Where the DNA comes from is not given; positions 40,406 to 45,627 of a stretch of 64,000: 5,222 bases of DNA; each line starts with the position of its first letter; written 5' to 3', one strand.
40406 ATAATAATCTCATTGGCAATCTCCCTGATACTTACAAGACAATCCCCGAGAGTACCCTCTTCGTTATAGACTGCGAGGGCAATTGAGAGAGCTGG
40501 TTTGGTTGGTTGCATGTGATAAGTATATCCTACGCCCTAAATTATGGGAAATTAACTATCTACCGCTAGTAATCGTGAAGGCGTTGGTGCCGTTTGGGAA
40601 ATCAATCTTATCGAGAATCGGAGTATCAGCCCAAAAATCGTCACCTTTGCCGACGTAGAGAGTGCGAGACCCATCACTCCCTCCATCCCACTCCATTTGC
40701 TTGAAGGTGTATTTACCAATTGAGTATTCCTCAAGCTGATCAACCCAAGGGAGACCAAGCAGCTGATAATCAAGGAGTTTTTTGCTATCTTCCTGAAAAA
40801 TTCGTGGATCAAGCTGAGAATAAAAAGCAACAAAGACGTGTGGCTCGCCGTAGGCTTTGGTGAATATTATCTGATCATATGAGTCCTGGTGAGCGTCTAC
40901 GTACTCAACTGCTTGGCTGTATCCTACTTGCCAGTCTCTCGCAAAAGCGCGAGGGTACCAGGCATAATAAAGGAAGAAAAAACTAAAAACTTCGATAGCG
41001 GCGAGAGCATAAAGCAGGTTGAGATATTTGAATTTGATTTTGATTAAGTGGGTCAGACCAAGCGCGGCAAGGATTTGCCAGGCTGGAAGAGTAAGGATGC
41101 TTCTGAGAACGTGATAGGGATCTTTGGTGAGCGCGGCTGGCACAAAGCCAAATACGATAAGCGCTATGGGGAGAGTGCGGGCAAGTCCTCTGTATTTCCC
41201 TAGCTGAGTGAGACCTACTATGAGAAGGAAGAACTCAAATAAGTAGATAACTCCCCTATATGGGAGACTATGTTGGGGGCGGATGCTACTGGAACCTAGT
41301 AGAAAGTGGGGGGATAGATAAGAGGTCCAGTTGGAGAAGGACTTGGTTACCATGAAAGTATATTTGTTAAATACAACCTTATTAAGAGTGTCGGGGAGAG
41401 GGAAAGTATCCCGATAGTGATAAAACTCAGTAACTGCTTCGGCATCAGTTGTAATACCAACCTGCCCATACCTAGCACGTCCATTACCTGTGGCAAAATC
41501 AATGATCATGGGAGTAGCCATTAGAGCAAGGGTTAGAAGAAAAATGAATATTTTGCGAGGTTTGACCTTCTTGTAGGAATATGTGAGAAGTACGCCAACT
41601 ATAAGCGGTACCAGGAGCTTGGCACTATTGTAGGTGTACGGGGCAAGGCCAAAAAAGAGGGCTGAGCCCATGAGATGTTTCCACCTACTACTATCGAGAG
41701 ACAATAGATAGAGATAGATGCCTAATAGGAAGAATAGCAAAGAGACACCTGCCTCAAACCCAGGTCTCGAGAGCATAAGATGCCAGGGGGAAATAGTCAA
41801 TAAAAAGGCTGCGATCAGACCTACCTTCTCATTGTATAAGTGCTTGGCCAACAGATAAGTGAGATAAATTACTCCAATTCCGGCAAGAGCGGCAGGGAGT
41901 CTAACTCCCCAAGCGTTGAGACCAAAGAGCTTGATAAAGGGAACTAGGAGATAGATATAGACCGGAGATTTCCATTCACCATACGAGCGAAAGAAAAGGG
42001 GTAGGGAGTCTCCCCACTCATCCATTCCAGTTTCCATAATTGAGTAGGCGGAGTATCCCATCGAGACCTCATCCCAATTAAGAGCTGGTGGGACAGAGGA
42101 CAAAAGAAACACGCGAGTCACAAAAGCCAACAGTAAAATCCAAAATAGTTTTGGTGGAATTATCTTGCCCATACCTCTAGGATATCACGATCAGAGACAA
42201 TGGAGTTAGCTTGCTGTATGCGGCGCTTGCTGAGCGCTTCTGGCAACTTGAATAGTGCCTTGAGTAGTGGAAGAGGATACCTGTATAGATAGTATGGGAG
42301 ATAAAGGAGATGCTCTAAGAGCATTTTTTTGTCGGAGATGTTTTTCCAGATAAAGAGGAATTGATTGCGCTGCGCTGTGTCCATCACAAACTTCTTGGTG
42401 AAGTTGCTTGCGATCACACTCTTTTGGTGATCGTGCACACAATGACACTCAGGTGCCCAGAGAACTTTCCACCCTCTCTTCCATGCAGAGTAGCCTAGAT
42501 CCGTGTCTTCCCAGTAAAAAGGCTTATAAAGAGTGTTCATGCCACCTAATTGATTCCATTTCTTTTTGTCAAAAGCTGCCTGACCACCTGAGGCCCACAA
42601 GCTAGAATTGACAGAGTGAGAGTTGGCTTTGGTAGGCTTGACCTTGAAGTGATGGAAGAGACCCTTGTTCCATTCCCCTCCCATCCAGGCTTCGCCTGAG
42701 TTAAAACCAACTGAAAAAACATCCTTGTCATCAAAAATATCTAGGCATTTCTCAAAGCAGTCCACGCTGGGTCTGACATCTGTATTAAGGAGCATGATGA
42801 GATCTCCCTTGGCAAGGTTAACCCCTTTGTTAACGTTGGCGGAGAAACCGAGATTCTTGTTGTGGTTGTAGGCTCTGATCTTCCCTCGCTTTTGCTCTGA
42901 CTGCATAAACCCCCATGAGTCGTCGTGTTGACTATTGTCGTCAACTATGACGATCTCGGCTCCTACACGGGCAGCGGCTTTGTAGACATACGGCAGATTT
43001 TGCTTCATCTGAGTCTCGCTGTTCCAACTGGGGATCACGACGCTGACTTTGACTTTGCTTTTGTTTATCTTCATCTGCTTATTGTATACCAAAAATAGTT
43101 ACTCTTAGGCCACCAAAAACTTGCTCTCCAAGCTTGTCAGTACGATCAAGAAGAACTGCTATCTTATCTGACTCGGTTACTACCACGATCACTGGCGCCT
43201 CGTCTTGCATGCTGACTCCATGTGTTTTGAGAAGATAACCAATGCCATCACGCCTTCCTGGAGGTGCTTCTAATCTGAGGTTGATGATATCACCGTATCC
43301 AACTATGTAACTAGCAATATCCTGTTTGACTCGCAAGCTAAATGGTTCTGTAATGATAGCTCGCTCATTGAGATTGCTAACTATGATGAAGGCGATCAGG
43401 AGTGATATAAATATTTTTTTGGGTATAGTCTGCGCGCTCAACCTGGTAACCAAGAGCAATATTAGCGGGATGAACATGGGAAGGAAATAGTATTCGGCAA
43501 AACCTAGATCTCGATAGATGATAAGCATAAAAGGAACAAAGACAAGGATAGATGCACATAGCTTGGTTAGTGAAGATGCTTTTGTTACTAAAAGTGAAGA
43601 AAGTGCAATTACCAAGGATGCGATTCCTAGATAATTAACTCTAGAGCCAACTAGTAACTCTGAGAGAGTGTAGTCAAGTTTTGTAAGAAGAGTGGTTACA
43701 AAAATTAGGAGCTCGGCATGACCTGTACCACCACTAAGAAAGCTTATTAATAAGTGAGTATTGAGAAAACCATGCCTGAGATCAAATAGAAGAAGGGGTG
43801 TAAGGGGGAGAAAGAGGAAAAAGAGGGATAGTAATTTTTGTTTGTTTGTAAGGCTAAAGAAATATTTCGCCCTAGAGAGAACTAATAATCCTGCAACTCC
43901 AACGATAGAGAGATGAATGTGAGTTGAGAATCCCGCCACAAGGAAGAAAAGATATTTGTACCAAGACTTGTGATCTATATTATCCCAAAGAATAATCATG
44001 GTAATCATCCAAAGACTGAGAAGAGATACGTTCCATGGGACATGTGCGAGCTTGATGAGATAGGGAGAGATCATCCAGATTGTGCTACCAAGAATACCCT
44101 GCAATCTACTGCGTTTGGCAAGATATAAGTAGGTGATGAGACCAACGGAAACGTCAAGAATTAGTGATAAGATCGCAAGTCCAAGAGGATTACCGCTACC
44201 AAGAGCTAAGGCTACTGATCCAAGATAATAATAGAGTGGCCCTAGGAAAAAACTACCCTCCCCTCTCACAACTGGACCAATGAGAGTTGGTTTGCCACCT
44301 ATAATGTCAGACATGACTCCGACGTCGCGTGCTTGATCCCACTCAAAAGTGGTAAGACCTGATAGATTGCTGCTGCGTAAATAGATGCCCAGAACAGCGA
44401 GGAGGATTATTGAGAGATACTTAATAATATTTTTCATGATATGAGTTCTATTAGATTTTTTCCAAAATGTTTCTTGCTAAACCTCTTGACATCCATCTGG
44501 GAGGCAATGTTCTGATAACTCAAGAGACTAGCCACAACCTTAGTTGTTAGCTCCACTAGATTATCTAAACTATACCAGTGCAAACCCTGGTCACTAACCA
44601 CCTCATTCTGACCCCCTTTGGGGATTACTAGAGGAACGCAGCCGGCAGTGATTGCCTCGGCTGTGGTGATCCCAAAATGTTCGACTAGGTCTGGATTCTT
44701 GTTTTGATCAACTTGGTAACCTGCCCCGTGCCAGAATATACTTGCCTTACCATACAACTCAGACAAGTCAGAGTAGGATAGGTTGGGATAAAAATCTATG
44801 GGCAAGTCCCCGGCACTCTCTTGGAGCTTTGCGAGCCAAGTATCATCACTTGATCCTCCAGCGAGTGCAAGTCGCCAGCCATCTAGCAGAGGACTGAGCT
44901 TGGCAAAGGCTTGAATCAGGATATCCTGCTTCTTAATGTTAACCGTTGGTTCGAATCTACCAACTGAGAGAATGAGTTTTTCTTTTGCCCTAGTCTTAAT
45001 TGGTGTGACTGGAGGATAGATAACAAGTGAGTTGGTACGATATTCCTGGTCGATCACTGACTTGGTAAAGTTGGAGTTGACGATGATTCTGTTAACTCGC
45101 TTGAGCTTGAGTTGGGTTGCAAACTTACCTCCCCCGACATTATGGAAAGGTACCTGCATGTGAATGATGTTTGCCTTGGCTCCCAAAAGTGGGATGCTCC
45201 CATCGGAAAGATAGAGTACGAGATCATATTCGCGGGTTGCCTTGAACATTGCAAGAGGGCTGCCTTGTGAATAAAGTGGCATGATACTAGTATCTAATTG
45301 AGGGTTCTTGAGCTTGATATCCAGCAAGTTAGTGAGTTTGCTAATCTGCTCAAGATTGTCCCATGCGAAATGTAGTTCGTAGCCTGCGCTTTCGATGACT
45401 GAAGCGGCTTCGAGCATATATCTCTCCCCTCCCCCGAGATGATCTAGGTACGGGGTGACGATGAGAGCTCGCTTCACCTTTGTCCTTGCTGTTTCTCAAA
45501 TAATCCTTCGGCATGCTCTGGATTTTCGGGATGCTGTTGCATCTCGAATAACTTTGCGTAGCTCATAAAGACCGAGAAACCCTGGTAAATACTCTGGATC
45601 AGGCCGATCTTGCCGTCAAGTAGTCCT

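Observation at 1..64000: Giant co-directional glycosylation locus with about 16 GT-C (ArnT/PMT_2-like) paralogs in 64 kb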

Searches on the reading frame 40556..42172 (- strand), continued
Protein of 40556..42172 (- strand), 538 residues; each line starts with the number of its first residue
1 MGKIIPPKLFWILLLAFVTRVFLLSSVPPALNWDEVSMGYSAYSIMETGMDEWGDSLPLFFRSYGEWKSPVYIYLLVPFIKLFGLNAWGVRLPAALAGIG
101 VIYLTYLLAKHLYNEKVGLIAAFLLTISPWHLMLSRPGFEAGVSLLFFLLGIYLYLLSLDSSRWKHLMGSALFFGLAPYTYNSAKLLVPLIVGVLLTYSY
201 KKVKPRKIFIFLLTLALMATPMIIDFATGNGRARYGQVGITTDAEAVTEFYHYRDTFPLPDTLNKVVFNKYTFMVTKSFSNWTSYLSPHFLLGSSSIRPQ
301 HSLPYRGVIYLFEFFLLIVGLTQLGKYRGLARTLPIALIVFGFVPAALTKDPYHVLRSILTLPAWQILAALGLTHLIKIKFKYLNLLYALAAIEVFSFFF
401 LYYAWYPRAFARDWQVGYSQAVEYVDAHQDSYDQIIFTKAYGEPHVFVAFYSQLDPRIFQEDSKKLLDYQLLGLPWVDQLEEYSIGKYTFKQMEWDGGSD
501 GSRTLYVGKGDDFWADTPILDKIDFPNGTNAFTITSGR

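Call 70: find_encoding_contigs(protein=P0059, flank=10000, max_places=1)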
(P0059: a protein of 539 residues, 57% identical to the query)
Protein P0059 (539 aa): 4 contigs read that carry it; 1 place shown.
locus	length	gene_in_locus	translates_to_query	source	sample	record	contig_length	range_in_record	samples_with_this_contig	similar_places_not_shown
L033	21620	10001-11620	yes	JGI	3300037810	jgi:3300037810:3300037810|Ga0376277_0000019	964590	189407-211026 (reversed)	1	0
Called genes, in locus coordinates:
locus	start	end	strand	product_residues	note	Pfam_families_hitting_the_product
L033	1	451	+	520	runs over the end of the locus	-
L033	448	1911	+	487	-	PF01943:Polysacc_synt, PF03023:MurJ, PF13440:Polysacc_synt_3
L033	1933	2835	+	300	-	PF00535:Glycos_transf_2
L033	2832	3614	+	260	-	-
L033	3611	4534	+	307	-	PF13641:Glyco_tranf_2_3, PF00535:Glycos_transf_2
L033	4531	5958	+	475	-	PF13231:PMT_2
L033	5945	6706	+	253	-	-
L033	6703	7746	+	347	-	PF13439:Glyco_transf_4 (weak), PF00534:Glycos_transf_1, PF13692:Glyco_trans_1_4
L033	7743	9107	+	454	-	-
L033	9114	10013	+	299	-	PF00535:Glycos_transf_2, PF10111:Glyco_tranf_2_2 (weak), PF13641:Glyco_tranf_2_3, PF13632:Glyco_trans_2_3 (weak)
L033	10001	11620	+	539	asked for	PF02366:PMT (weak), PF13231:PMT_2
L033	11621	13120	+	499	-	-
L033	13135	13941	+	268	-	PF00535:Glycos_transf_2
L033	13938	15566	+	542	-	-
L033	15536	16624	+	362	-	PF13579:Glyco_trans_4_4, PF13439:Glyco_transf_4, PF00534:Glycos_transf_1, PF13692:Glyco_trans_1_4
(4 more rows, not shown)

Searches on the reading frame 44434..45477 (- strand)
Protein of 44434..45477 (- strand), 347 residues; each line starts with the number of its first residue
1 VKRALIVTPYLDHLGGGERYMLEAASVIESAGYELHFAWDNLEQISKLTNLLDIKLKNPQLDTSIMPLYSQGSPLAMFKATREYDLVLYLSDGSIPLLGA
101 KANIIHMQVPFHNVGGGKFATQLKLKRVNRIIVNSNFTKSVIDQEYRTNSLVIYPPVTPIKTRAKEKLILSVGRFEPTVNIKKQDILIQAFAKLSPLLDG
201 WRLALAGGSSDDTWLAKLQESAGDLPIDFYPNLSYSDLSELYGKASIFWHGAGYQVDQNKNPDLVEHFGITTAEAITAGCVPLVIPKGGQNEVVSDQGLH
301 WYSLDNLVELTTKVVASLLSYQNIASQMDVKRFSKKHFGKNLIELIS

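Call 7: search_protein_families(library=pfam, proteins=[window:44434-45477:-], max_evalue=0.01)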
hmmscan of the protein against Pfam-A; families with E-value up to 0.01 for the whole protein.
window:44434-45477:- (347 aa): 3 families
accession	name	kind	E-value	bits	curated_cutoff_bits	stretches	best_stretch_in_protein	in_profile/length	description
PF00534.26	Glycos_transf_1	-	1.5e-18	67.3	26.4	1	163-299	12-136/172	Glycosyl transferases group 1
PF13692.12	Glyco_trans_1_4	-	4.7e-11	43.6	27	1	167-298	2-121/142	Glycosyl transferases group 1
PF13439.12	Glyco_transf_4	-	0.0011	19.4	28.5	1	15-157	2-166/170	Glycosyltransferase Family 4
